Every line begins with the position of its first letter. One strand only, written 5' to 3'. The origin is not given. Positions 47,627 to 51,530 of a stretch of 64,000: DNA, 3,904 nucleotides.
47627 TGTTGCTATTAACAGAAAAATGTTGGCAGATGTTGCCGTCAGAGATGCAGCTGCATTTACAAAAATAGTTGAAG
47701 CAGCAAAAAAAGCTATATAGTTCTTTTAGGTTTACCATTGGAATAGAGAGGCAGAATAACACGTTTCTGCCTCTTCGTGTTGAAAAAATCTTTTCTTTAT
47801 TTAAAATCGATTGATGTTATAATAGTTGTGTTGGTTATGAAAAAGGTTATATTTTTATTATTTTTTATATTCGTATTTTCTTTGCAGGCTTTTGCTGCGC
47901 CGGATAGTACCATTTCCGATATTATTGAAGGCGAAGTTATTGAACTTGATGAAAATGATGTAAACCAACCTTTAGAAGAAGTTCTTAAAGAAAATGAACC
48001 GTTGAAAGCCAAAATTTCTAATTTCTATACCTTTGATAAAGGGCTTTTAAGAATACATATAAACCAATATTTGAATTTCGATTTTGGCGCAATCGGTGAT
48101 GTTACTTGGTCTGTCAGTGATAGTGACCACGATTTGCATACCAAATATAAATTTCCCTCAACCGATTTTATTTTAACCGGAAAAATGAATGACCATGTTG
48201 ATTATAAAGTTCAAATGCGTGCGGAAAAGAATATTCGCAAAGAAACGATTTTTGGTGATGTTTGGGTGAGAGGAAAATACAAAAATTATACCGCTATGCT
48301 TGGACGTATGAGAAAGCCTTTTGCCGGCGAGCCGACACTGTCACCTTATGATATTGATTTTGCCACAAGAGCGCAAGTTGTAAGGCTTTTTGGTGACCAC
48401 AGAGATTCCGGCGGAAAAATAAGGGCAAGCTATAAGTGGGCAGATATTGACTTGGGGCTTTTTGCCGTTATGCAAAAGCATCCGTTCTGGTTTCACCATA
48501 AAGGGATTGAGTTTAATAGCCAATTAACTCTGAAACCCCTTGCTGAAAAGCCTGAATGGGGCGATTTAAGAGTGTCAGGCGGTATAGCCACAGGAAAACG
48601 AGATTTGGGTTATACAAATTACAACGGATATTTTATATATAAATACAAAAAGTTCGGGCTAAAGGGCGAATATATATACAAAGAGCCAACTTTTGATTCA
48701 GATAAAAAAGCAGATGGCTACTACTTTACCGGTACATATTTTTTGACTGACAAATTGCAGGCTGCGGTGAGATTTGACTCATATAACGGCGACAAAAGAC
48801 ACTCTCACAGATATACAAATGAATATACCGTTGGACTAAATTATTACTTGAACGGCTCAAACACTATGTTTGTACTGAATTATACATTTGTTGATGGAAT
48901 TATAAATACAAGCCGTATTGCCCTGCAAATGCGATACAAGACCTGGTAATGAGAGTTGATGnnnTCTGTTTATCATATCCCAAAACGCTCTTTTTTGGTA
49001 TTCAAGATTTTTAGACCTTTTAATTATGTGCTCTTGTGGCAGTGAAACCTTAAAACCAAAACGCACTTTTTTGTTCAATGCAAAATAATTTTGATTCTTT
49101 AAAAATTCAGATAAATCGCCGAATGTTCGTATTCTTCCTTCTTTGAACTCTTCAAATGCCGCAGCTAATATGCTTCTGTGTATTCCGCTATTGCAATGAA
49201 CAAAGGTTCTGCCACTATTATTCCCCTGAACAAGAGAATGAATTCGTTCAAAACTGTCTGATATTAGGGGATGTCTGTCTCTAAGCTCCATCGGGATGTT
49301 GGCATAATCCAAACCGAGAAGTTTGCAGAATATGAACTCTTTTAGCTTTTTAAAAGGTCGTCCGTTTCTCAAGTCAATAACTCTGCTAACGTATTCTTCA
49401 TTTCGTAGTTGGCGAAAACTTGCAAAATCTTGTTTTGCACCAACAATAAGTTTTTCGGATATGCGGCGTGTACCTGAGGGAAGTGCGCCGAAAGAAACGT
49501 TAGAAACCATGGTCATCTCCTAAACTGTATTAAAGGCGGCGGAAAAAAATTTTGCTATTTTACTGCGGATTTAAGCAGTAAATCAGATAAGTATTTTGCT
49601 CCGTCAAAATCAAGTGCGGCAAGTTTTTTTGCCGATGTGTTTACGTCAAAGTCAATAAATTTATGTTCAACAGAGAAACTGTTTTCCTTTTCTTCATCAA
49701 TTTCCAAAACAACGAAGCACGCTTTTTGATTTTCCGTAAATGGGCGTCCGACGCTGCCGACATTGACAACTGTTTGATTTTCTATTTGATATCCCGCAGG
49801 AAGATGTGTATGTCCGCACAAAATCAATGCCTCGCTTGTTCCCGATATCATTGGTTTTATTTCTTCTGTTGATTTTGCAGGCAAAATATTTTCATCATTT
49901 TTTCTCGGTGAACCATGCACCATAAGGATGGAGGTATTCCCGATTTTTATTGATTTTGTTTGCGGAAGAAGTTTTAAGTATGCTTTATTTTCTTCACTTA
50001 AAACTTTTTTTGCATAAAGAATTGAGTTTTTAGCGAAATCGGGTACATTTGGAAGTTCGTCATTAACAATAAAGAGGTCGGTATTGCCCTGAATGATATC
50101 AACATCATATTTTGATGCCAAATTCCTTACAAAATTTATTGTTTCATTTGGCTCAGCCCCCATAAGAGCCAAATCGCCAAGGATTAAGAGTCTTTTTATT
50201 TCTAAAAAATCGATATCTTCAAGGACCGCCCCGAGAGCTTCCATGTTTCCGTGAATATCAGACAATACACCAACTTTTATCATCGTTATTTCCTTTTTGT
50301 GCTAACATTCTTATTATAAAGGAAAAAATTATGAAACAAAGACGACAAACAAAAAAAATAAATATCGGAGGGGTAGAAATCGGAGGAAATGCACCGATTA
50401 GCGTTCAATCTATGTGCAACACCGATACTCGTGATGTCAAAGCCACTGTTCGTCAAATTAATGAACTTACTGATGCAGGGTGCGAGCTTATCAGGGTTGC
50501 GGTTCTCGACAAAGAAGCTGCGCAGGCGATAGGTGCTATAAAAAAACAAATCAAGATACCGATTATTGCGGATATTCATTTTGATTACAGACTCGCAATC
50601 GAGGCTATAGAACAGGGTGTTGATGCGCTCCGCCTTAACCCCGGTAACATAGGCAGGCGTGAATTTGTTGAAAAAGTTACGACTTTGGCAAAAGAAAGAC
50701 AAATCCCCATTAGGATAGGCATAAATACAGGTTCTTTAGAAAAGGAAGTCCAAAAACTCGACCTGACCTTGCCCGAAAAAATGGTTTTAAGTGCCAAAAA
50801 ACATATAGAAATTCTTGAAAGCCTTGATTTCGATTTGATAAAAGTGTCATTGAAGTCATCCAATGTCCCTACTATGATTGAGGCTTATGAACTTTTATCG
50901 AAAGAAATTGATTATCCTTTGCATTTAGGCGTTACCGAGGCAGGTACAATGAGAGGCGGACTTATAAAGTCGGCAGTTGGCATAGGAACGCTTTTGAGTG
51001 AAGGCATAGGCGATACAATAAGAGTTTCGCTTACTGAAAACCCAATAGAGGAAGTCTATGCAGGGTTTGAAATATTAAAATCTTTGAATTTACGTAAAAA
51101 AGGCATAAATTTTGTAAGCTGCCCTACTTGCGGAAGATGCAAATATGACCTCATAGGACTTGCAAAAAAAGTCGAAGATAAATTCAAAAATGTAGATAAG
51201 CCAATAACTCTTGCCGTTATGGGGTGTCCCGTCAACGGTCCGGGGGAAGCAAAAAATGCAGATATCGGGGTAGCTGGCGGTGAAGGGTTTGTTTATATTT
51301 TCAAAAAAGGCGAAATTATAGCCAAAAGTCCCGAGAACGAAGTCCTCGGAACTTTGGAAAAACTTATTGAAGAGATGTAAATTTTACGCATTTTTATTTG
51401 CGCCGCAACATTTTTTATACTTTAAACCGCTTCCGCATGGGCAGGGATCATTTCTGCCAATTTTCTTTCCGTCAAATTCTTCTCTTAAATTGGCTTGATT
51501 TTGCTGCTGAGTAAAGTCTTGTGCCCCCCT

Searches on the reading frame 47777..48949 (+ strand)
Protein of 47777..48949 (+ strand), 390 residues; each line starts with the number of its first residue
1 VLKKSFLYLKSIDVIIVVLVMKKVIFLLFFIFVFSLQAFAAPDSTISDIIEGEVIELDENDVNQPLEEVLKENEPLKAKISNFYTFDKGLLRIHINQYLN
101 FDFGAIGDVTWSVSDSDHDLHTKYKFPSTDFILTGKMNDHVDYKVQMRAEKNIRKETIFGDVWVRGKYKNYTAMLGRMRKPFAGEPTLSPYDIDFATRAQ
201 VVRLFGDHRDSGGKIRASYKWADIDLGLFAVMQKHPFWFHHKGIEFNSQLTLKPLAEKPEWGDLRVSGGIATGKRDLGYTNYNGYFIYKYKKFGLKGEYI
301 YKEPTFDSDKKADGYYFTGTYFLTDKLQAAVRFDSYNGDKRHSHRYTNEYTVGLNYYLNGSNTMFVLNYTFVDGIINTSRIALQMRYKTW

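Call 52: search_protein_families(library=pfam, proteins=[window:47777-48949:+], max_evalue=0.00001)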
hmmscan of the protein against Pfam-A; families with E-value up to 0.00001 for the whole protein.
window:47777-48949:+ (390 aa): 1 family
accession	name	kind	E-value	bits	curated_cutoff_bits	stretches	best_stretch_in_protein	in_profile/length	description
PF13609.12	Porin_4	-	2.3e-08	34.6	27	1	129-373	52-306/310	Gram-negative porin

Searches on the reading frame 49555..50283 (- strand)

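Call 52: search_protein_families(library=pfam, proteins=[window:49555-50283:-], max_evalue=0.00001)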
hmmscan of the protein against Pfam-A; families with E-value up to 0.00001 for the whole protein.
window:49555-50283:- (242 aa): 2 families
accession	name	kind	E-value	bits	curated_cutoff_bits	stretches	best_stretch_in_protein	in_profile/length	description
PF12850.12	Metallophos_2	-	3.1e-24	86.2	27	1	3-197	2-153/154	Calcineurin-like phosphoesterase superfamily domain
PF00149.33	Metallophos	-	1.2e-09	39.3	21.5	1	2-167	1-166/191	Calcineurin-like phosphoesterase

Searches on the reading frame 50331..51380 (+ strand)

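Call 52: search_protein_families(library=pfam, proteins=[window:50331-51380:+], max_evalue=0.00001)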
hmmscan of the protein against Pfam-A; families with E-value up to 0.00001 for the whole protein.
window:50331-51380:+ (349 aa): 1 family
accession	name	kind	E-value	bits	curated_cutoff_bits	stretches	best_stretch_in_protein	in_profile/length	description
PF04551.19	GcpE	-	5.3e-149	496.3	32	1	7-348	1-343/343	GcpE protein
